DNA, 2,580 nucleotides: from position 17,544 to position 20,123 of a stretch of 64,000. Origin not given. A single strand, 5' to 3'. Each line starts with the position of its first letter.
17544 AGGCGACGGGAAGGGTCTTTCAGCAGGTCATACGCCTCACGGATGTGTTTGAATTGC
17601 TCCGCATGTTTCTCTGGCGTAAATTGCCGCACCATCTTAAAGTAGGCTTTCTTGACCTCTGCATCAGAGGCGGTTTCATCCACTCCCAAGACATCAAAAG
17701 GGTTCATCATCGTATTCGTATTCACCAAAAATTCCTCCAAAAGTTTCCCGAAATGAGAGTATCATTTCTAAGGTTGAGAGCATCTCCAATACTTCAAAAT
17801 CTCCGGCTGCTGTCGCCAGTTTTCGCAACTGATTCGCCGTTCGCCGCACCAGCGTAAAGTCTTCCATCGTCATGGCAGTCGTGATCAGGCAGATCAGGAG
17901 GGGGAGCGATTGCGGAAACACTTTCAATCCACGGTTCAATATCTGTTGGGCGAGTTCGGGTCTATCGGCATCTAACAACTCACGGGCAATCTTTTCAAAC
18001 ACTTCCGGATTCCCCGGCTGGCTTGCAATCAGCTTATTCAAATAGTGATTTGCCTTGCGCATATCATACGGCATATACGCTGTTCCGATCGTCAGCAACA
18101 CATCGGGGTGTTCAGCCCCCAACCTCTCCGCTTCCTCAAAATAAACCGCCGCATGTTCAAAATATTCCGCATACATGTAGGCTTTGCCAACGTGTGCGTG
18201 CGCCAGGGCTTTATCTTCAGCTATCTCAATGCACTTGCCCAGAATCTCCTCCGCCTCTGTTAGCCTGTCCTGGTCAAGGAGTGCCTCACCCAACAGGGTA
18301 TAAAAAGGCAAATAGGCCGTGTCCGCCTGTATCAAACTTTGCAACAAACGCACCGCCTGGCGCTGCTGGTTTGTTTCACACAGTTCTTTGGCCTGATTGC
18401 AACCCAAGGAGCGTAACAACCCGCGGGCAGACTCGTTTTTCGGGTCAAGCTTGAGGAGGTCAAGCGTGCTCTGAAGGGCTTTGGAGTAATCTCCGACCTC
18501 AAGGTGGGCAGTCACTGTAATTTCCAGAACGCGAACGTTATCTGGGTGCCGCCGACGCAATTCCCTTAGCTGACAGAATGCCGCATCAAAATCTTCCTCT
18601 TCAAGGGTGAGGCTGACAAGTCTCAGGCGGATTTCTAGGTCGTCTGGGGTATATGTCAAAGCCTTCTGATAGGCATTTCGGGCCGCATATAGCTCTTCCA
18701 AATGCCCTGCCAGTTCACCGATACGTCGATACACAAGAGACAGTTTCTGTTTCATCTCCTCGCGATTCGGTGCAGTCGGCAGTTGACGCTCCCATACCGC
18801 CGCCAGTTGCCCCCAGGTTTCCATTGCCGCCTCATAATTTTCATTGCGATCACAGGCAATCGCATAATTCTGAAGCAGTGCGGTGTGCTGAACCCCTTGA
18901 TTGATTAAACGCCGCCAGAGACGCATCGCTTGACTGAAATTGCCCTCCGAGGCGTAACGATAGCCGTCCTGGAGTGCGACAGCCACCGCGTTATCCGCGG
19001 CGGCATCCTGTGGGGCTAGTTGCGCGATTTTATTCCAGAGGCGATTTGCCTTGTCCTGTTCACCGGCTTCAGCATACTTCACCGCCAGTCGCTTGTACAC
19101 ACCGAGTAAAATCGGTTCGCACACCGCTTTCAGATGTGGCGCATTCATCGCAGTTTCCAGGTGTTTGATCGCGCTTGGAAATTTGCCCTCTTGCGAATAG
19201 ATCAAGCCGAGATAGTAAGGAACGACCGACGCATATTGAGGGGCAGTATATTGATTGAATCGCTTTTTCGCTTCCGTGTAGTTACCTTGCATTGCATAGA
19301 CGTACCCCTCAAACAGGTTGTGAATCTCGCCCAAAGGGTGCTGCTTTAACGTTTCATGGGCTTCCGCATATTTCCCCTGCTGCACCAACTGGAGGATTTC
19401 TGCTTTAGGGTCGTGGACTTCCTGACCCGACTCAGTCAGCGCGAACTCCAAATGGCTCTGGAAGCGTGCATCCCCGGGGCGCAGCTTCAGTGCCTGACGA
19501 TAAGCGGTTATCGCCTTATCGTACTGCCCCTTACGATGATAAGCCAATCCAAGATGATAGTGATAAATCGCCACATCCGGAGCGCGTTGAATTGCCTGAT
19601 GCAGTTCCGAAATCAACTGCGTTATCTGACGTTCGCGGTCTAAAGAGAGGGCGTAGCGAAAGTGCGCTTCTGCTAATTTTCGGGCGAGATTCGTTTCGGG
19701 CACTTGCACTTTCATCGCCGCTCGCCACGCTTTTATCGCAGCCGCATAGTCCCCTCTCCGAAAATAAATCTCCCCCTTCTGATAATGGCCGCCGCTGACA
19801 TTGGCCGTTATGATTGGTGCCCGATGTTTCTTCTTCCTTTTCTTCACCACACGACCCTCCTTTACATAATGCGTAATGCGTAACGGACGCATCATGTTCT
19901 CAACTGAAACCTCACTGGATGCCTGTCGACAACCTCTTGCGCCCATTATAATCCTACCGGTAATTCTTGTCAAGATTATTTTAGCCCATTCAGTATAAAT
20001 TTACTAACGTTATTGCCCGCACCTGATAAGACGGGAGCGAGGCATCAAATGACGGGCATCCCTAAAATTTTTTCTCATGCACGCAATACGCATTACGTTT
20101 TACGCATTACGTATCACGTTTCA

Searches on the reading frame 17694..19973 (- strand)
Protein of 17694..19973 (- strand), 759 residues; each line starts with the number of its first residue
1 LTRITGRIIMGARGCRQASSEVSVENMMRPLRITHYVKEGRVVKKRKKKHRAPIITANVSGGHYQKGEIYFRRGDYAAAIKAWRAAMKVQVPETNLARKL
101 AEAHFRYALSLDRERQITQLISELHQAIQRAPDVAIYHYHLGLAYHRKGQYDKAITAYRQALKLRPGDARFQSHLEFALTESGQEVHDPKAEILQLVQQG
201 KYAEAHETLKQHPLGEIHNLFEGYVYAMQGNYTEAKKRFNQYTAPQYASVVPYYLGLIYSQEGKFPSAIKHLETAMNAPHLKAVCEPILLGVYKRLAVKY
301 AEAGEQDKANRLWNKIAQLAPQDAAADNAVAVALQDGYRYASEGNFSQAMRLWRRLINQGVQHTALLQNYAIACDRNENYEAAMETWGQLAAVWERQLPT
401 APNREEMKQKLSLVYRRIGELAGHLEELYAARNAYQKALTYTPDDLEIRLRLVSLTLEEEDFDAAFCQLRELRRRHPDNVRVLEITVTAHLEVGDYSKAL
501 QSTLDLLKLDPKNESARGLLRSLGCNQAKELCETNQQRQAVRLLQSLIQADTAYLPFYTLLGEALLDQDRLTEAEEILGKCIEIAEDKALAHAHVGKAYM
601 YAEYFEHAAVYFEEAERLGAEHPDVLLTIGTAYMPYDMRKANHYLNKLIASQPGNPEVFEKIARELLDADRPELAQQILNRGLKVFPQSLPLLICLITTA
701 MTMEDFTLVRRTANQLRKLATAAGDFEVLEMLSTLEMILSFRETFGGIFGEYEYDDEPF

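Call 39: search_protein_families(library=ncbifam, proteins=[window:17694-19973:-], max_evalue=1e-8)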
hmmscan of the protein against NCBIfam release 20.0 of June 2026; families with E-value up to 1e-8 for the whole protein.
window:17694-19973:- (759 aa): 14 families
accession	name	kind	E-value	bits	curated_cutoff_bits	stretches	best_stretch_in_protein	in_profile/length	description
TIGR02917.1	PEP_TPR_lipo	equivalog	7.2e-37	126.7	312.2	2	533-736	341-543/899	XrtA/PEP-CTERM system TPR-repeat protein PrsT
NF040959.1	MamA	equivalog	1e-33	116.5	200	1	55-184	59-188/204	magnetosome protein MamA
TIGR02521.1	type_IV_pilW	equivalog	1.4e-21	77.1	154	0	98-170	28-100/234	type IV pilus biogenesis/stability protein PilW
NF033758.1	gliding_GltE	equivalog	2.4e-18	66.4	225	1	428-627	136-328/411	adventurous gliding motility TPR repeat lipoprotein GltE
NF033920.0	C39_PA2778_fam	equivalog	9.9e-15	54.6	150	0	92-185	147-240/255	PA2778 family cysteine peptidase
NF047371.1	FlcA_CTERM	equivalog_domain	1.2e-14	53.7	300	0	375-499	403-526/646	periplasmic flagellar collar protein FlcA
TIGR00540.1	TPR_hemY_coli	hypoth_equivalog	4e-14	52.2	142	0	427-653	131-357/385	heme biosynthesis-associated TPR protein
NF052415.1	T3SS_chap_SctY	equivalog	8.6e-13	48.7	70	0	455-525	15-87/106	type III secretion apparatus assembly chaperone SctY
NF008520.0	PRK11447.1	equivalog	9.2e-13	46.9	858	0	422-515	613-705/1157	cellulose synthase complex outer membrane protein BcsC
TIGR02795.1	tol_pal_ybgF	equivalog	2e-12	47.7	90.1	0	228-329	14-115/119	tol-pal system protein YbgF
NF008756.0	PRK11788.1-4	equivalog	3.1e-12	46.2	474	0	300-480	79-248/389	lipopolysaccharide assembly protein LapB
NF008757.0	PRK11788.1-5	equivalog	1e-10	41.3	363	0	38-197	192-344/388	lipopolysaccharide assembly protein LapB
TIGR03939.1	PGA_TPR_OMP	equivalog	3.5e-10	38.7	366.65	0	431-523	105-198/800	poly-beta-1,6 N-acetyl-D-glucosamine export porin PgaA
TIGR02552.1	LcrH_SycD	equivalog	8.8e-09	35.2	104.8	0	135-187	52-104/136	SycD/LcrH family type III secretion system chaperone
